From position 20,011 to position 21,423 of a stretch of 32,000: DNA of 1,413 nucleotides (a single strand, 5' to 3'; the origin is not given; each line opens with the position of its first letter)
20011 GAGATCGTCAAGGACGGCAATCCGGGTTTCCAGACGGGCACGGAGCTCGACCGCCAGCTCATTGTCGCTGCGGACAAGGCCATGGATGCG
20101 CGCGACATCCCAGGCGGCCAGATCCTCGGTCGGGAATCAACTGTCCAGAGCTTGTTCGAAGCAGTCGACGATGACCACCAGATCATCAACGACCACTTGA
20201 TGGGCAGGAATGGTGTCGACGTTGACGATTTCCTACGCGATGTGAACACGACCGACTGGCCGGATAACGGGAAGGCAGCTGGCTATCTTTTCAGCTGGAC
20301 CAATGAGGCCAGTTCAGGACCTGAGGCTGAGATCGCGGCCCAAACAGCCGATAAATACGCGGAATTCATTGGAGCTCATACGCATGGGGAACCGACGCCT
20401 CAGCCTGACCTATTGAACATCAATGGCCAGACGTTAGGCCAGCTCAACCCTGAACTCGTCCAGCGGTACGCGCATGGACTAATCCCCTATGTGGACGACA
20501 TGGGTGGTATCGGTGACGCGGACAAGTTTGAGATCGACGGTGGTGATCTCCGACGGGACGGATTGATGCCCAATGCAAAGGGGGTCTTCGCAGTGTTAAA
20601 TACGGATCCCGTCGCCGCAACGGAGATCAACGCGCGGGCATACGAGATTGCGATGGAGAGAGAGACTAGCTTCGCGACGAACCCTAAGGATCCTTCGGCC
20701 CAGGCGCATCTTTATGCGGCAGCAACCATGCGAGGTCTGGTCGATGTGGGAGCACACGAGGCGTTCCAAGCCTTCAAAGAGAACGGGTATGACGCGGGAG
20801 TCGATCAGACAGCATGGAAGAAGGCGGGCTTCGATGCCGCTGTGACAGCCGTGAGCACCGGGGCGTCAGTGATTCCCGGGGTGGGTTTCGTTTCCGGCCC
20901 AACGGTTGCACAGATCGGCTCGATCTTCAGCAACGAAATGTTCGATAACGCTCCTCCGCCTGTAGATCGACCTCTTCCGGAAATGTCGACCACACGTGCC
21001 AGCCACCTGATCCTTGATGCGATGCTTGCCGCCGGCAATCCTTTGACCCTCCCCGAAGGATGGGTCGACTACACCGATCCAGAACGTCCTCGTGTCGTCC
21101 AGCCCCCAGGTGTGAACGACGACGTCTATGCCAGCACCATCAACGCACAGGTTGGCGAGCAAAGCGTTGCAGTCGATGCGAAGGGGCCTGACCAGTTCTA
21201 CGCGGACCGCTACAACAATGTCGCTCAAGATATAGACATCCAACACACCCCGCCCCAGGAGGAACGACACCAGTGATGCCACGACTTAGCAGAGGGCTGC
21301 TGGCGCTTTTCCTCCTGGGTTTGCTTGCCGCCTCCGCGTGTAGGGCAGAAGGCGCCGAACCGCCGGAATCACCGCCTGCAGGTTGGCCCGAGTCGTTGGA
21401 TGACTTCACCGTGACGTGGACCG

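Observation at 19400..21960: Compositional breakpoint inside gene 1: targeting domain at host GC, C-terminal domain plus lipoprotein gene at much lower GC with rare codons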

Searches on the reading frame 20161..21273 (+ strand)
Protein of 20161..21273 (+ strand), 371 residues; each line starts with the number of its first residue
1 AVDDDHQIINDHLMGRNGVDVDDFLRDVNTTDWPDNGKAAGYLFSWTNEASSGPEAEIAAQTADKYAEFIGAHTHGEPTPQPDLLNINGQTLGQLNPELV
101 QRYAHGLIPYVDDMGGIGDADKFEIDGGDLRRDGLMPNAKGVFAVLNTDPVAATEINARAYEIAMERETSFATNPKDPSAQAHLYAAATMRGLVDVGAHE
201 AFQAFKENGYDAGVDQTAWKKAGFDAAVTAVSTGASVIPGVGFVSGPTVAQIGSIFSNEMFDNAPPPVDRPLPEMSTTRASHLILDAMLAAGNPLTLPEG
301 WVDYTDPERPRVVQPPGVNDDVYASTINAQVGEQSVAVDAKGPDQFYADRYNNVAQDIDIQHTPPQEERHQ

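Call 23: search_solved_structures(query=window:20161-21273:+, max_evalue=1)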
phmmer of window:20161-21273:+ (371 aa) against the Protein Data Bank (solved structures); distinct sequences matched with E-value up to 1: 2.
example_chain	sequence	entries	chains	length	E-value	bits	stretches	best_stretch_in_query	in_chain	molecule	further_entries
7dag_A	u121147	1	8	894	0.93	11.9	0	263-308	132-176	Aldehyde-alcohol dehydrogenase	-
3my7_A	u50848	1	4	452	0.98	11.8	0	237-309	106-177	Alcohol dehydrogenase/acetaldehyde dehydrogenase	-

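Call 39: predict_structure(alignment_id=A1)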
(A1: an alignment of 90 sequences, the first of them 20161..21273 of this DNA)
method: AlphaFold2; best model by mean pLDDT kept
length: 371 residues; sequences in the alignment: 90
mean_pLDDT: 92.0   pTM: 0.91
mean pLDDT of the five models: 92.0, 90.7, 90.1, 89.9, 90.0
residues with pLDDT >= 90: 298; 70-90: 51; 50-70: 20; < 50: 2
segments of 3 or more residues with pLDDT < 50: none
pLDDT, mean of each block of 10 residues (from residue 1): 85 96 96 98 97 96 97 75 89 98 98 93 91 94 97 98 96 95 97 96 94 92 95 83 88 88 80 93 97 97 95 97 97 93 95 84 56 47
secondary structure, 60 per line:
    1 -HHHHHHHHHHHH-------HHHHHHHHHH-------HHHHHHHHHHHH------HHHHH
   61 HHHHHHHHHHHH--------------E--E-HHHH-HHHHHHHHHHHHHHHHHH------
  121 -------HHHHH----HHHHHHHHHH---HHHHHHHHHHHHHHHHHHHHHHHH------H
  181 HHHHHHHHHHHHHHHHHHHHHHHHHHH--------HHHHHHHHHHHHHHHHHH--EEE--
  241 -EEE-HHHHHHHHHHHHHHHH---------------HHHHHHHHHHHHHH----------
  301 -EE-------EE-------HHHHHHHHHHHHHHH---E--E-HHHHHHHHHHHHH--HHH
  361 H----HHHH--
elements in order: H2-13 H21-30 H38-49 H56-72 H92-95 H97-114 H128-132 H137-146 H150-173 H180-207 H216-233 E236-238 E242-244 H246-261 H277-290 H320-334 H343-355 H358-361 H366-369
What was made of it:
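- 20311..21273 (+): Allele-specific cargo: the mid domain (20311-20787) plus the C-terminal domain (20791-21252). It is all-helical and has a Gly-rich hydrophobic hairpin at aa 617-647. AlphaFold2 gives pLDDT 92 and pTM 0.91 (call 39).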

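Call 41: search_protein_representatives(protein=window:20299-21273:+)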
Query: 325 residues. Proteins with E-value up to 0.001 (for the whole library): 153; up to 1e-10: 58; up to 1e-30: 9. The best 150 are listed.
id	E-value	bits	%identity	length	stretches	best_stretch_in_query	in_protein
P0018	4.3e-89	315.5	55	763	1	5-315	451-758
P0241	8.1e-65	235.7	46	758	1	8-318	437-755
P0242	1.6e-46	175.7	41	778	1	1-319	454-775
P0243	4.2e-46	174.3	79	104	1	222-322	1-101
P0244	4.8e-46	174.1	41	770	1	1-274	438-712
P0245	3.6e-40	154.8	43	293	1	43-272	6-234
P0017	4.6e-35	138.0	40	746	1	1-250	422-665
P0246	1.3e-32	129.9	38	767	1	1-316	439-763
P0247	4.2e-32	128.2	39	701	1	1-259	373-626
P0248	3.1e-30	122.1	35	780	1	1-319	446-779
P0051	2.5e-29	119.2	37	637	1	1-272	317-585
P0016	3.1e-29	118.8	38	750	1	1-265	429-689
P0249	3.3e-27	112.2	37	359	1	2-256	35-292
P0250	5.1e-27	111.6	39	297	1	43-269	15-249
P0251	9.2e-27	110.7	37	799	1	3-254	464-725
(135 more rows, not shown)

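Call 45: fold_search(model_id=the predicted structure, library=pdb)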
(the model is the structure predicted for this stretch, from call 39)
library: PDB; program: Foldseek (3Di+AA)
matches with E <= 10: 109; with E <= 0.001: 0
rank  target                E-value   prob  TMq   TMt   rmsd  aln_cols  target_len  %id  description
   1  8usb_U                1.0e+00  0.04  0.11  0.07  22.3       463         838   11  Non-substrate-engaged human 26S proteasome with Nub1/FAT10 bound to Rpn1 (released 2024-11-06)
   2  4plq                  1.1e+00  0.12  0.18  0.21  15.9       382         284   11  Crystal Structures of Designed Armadillo Repeat Proteins: Implications of Construct Design and Crystallization Condition (released 2014-08-27)
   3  9dws_A                1.8e+00  0.10  0.19  0.22  17.4       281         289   10  X-ray crystal structure of Francisella hispaniensis apo ribonucleotide reductase beta subunit (released 2025-09-17)
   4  5udk_A                1.8e+00  0.03  0.12  0.10  18.4       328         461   12  IFIT1 monomeric mutant (L457E/L464E) with PPP-AAAA (released 2017-03-01)
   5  8v3b_a                2.1e+00  0.16  0.24  0.22  11.7       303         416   12  Computational Designed Nanocage O43_129_+4 (released 2024-03-13)
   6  3m62_A                2.4e+00  0.11  0.23  0.12  14.7       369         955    7  Crystal structure of Ufd2 in complex with the ubiquitin-like (UBL) domain of Rad23 (released 2010-04-28)
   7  7mvw                  2.5e+00  0.11  0.25  0.11  15.4       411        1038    9  Crystal structure of Chaetomium thermophilum Nup188 NTD (residues 1-1134) (released 2022-06-15)
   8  1yhk                  2.5e+00  0.04  0.12  0.13  19.1       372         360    9  Trypanosoma cruzi farnesyl diphosphate synthase (released 2005-12-20)
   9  5k7v_A                2.7e+00  0.21  0.29  0.36   9.8       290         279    9  Computational Design of Self-Assembling Cyclic Protein Homooligomers (released 2017-04-12)
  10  9dze_a                2.7e+00  0.09  0.19  0.22  15.8       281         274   15  Computationally Designed Bifaceted Protein Nanomaterial pD5-14 (released 2024-10-30)
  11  1yhl                  3.0e+00  0.05  0.14  0.14  19.0       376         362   10  Structure of the complex of Trypanosoma cruzi farnesyl diphosphate synthase with risedronate, dmapp and mg+2 (released 2005-12-20)
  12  6khi_F                3.3e+00  0.06  0.21  0.14  21.3       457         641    9  Supercomplex for cylic electron transport in cyanobacteria (released 2020-02-12)
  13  4i9c_A                3.5e+00  0.04  0.12  0.12  18.0       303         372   10  Crystal structure of aspartyl phosphate phosphatase F from B.subtilis in complex with its inhibitory peptide (released 2013-11-20)
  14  6wc3_A                3.5e+00  0.03  0.13  0.10  17.7       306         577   11  Crystal structure of the SNARE Sec20 bound to Dsl1 complex subunit Tip20 (released 2020-05-27)
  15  3qgb_A                3.8e+00  0.04  0.14  0.14  14.2       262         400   10  Crystal structure of FBF-2 R288Y mutant in complex with gld-1 FBEa (released 2011-03-23)
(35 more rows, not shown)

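Call 78: fold_search(model_id=the predicted structure, library=viral)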
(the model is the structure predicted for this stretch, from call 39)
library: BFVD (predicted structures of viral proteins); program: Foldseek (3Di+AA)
matches with E <= 10: 98; with E <= 0.001: 0
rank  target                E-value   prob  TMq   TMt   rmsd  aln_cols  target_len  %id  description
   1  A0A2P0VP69            6.9e-01  0.15  0.21  0.16  16.4       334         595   13  E2 ubiquitin-conjugating enzyme [Tetraselmis virus 1]
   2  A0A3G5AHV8            7.2e-01  0.07  0.13  0.09  18.3       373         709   13  Uncharacterized protein [Sylvanvirus sp.]
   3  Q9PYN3                1.9e+00  0.05  0.15  0.08  19.7       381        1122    9  ORF163 [Xestia c-nigrum granulosis virus]
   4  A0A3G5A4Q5            2.3e+00  0.06  0.19  0.14  17.1       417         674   12  Uncharacterized protein [Homavirus sp.]
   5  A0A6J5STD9            2.5e+00  0.03  0.15  0.12  24.7       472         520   11  Uncharacterized protein [uncultured Caudovirales phage]
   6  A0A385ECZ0            2.6e+00  0.02  0.12  0.05  21.4       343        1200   10  PE-PGRS family protein [Caulobacter phage CcrPW]
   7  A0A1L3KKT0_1          2.7e+00  0.12  0.19  0.08  13.3       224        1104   12  Genome polyprotein [Hubei picorna-like virus 81]
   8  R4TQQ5                2.8e+00  0.14  0.25  0.25  12.5       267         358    9  (no name in the UniProt tables at hand)
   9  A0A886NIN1            2.8e+00  0.08  0.17  0.16  21.4       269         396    9  (no name in the UniProt tables at hand)
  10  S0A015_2              2.9e+00  0.05  0.18  0.10  22.5       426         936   12  Uncharacterized protein [Cellulophaga phage phi19:3]
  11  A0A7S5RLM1            2.9e+00  0.03  0.14  0.14  27.1       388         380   11  (no name in the UniProt tables at hand)
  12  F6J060                3.3e+00  0.08  0.20  0.15  18.1       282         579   11  (no name in the UniProt tables at hand)
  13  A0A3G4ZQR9            3.3e+00  0.02  0.11  0.10  24.9       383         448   13  DnaJ domain protein [Barrevirus sp.]
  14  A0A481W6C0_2          3.5e+00  0.02  0.11  0.06  28.9       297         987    8  Tail tape measure protein [Fusobacterium phage Fnu1]
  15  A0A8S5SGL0            3.8e+00  0.04  0.17  0.15  23.3       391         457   11  Minor tail protein (Fragment) [Siphoviridae sp. ctzyE57]
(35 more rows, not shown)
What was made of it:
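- Tried and rejected: Foldseek of the gene 1 aa 400-770 model against PDB and BFVD gave nothing below E=0.6 (calls 45, 78).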
